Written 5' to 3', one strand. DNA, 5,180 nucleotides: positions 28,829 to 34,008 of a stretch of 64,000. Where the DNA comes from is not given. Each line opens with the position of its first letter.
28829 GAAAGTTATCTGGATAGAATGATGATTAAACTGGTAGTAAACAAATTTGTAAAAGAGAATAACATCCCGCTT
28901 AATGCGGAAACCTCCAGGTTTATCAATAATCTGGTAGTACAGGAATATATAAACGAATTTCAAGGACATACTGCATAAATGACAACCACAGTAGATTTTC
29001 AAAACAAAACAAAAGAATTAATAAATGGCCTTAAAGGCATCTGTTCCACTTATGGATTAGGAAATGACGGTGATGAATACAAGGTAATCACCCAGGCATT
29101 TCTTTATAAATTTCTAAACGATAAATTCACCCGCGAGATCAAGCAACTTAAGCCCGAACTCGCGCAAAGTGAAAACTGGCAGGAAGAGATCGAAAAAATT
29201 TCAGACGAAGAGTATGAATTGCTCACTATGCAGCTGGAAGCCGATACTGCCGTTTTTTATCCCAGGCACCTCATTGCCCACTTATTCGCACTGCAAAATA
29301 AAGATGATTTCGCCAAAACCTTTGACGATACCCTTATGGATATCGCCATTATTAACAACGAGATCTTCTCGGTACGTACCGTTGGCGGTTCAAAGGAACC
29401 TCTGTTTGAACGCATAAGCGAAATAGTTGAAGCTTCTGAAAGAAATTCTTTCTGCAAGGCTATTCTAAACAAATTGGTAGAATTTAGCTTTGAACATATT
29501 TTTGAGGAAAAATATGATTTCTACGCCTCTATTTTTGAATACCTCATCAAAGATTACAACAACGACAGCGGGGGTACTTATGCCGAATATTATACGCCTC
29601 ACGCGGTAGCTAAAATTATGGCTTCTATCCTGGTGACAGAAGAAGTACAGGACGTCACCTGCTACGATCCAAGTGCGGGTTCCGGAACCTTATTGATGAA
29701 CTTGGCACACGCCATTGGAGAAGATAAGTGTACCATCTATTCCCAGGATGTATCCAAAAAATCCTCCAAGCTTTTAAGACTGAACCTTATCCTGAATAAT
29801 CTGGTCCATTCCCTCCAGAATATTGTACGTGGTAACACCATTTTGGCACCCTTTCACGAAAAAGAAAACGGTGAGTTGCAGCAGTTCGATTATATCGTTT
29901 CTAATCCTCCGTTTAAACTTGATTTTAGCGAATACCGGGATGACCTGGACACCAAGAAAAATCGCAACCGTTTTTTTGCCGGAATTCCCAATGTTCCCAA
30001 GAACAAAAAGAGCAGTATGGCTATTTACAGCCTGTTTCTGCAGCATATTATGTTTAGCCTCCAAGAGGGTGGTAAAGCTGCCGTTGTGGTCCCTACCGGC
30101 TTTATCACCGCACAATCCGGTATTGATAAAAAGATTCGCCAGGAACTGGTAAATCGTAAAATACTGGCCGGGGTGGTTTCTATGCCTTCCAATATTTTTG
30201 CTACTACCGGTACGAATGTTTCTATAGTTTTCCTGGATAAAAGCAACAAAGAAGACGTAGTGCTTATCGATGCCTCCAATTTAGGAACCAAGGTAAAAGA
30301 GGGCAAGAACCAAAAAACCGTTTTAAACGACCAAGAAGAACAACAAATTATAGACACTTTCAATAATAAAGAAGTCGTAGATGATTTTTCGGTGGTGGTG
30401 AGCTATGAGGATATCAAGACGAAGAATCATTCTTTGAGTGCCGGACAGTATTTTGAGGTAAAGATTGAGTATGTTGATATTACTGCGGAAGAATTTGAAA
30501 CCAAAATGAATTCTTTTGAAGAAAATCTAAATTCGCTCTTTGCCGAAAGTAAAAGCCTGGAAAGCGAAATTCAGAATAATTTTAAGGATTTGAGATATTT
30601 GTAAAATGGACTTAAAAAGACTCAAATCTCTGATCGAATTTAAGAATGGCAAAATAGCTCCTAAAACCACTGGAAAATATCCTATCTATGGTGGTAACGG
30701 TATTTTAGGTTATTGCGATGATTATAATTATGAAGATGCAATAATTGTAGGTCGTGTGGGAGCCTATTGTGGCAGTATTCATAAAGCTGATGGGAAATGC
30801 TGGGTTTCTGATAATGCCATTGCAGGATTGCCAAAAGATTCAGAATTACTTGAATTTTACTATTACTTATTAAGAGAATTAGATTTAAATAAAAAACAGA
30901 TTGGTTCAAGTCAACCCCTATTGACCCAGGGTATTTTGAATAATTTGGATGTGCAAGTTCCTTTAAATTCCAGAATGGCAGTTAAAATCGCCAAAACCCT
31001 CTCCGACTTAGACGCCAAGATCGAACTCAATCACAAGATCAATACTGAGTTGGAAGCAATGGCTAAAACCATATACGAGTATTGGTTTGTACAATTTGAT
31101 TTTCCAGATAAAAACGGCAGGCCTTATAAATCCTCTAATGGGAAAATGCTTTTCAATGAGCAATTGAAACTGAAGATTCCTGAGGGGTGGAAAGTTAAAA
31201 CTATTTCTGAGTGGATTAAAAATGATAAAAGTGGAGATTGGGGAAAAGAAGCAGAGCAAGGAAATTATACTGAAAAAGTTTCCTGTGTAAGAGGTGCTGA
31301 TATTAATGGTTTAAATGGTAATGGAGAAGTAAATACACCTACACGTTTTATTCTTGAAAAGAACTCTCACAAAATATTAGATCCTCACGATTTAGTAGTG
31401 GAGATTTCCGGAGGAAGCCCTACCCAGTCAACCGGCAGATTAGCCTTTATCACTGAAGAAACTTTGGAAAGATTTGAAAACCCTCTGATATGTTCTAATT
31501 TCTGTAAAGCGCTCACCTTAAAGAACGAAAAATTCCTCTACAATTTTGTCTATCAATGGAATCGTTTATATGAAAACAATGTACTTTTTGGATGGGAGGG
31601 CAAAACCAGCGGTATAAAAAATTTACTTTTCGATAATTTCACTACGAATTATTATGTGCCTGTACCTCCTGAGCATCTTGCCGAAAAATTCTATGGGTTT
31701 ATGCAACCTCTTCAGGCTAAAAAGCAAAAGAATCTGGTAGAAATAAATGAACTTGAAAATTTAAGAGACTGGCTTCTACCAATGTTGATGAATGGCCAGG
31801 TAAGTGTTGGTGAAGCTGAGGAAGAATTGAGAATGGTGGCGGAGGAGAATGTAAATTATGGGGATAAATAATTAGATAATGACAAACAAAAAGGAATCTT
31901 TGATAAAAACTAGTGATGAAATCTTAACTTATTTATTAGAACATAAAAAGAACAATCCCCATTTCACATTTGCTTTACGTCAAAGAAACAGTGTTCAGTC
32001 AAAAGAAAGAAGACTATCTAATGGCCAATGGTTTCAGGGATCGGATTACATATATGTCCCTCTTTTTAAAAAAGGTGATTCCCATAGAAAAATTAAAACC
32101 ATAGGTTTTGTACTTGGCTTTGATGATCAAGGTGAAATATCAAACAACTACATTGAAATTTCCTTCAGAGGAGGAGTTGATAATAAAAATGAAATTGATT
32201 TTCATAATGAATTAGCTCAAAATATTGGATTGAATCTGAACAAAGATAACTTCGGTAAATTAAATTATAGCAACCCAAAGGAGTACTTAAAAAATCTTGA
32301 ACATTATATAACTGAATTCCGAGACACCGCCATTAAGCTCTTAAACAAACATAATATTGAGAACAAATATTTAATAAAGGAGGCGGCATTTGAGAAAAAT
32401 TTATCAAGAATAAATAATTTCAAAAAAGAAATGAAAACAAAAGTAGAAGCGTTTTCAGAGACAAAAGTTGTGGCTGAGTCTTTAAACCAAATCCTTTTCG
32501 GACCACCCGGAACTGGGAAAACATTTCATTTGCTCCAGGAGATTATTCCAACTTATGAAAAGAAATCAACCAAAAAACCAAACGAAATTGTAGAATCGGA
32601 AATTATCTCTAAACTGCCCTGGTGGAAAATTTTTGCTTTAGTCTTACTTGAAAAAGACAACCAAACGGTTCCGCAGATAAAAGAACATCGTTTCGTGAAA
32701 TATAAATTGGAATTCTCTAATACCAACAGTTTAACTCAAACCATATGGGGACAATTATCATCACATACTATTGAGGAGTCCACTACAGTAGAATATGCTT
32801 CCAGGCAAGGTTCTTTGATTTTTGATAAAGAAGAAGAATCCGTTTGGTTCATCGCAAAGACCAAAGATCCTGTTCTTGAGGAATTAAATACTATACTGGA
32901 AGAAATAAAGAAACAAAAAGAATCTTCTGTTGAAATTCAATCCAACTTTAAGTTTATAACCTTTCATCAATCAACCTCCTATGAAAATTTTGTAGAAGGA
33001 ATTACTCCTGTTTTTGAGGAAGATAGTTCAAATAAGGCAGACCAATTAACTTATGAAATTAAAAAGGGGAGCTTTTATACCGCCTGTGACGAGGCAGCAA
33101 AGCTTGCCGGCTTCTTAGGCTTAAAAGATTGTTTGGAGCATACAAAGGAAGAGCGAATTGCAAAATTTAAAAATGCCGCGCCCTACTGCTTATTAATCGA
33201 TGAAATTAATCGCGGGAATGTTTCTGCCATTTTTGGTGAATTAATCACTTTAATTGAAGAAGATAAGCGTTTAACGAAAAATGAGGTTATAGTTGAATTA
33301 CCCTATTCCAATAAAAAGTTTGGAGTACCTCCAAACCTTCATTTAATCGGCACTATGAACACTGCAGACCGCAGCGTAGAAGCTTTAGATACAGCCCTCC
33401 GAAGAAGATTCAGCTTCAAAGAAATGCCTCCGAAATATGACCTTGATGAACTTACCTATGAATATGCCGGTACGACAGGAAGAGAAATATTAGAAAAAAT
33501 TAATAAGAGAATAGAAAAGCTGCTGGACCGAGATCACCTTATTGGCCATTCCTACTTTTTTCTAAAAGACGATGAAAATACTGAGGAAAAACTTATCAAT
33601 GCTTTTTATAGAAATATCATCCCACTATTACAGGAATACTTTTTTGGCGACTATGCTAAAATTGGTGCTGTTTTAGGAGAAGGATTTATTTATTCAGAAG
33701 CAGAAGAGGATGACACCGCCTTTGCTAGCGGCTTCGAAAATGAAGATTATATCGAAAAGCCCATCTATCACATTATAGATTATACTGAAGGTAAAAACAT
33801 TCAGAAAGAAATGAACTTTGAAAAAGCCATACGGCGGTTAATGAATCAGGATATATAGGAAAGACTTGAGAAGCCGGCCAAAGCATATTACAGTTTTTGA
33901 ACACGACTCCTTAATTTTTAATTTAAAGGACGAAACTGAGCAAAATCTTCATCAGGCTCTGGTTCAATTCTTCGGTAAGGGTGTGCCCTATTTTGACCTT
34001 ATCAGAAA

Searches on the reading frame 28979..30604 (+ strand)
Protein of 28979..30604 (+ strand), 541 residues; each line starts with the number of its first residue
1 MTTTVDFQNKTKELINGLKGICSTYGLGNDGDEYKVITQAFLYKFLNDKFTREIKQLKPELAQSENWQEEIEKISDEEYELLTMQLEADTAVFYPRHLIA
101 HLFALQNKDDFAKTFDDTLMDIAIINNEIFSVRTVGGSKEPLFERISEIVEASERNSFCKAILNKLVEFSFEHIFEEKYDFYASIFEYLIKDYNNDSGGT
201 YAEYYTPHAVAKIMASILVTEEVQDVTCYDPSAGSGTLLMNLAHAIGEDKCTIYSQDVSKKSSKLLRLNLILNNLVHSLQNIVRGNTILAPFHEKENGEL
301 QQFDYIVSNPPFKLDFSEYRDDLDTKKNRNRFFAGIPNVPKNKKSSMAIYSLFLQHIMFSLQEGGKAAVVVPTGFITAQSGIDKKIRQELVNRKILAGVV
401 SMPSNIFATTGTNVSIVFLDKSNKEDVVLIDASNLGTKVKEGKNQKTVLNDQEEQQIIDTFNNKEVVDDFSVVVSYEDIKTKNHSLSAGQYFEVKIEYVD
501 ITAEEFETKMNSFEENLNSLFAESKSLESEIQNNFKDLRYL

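Call 37: search_protein_families(library=pfam, proteins=[window:28979-30604:+], max_evalue=0.0001)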
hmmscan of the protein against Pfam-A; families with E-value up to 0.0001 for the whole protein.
window:28979-30604:+ (541 aa): 2 families
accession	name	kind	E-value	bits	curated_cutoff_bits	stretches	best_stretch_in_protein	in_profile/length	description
PF02384.22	N6_Mtase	-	7.2e-64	216.5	20.4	1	179-495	3-306/311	N-6 DNA Methylase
PF07669.17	Eco57I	-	3.7e-08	34.1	25.3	1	264-407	35-171/171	Eco57I restriction-modification methylase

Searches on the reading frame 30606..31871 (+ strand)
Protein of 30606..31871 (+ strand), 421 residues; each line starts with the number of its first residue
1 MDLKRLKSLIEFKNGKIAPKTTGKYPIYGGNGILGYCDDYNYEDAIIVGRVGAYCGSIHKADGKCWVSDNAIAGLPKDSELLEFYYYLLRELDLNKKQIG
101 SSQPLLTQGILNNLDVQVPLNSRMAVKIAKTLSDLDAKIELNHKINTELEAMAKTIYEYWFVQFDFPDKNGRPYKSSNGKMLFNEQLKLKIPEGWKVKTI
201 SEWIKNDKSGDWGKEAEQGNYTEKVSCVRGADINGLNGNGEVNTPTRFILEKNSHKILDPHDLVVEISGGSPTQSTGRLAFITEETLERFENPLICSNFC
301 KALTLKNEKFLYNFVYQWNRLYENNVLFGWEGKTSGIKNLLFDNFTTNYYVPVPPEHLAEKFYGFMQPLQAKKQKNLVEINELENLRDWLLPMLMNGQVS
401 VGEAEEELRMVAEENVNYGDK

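Call 37: search_protein_families(library=pfam, proteins=[window:30606-31871:+], max_evalue=0.0001)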
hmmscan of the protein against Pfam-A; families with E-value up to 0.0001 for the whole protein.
window:30606-31871:+ (421 aa): 1 family
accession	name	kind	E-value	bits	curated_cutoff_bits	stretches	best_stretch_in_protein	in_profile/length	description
PF01420.25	Methylase_S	-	8.3e-27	94.9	22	2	4-151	7-168/168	Type I restriction modification DNA specificity domain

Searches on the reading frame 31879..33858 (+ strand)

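Call 37: search_protein_families(library=pfam, proteins=[window:31879-33858:+], max_evalue=0.0001)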
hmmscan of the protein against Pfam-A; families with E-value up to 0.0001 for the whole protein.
window:31879-33858:+ (659 aa): 2 families
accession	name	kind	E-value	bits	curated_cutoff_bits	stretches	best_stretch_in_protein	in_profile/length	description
PF07728.20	AAA_5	-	2.9e-15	56.9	22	1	354-511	25-139/139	AAA domain (dynein-related subfamily)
PF00004.35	AAA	-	9.7e-05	23.3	21.2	0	425-514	48-126/131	ATPase family associated with various cellular activities (AAA)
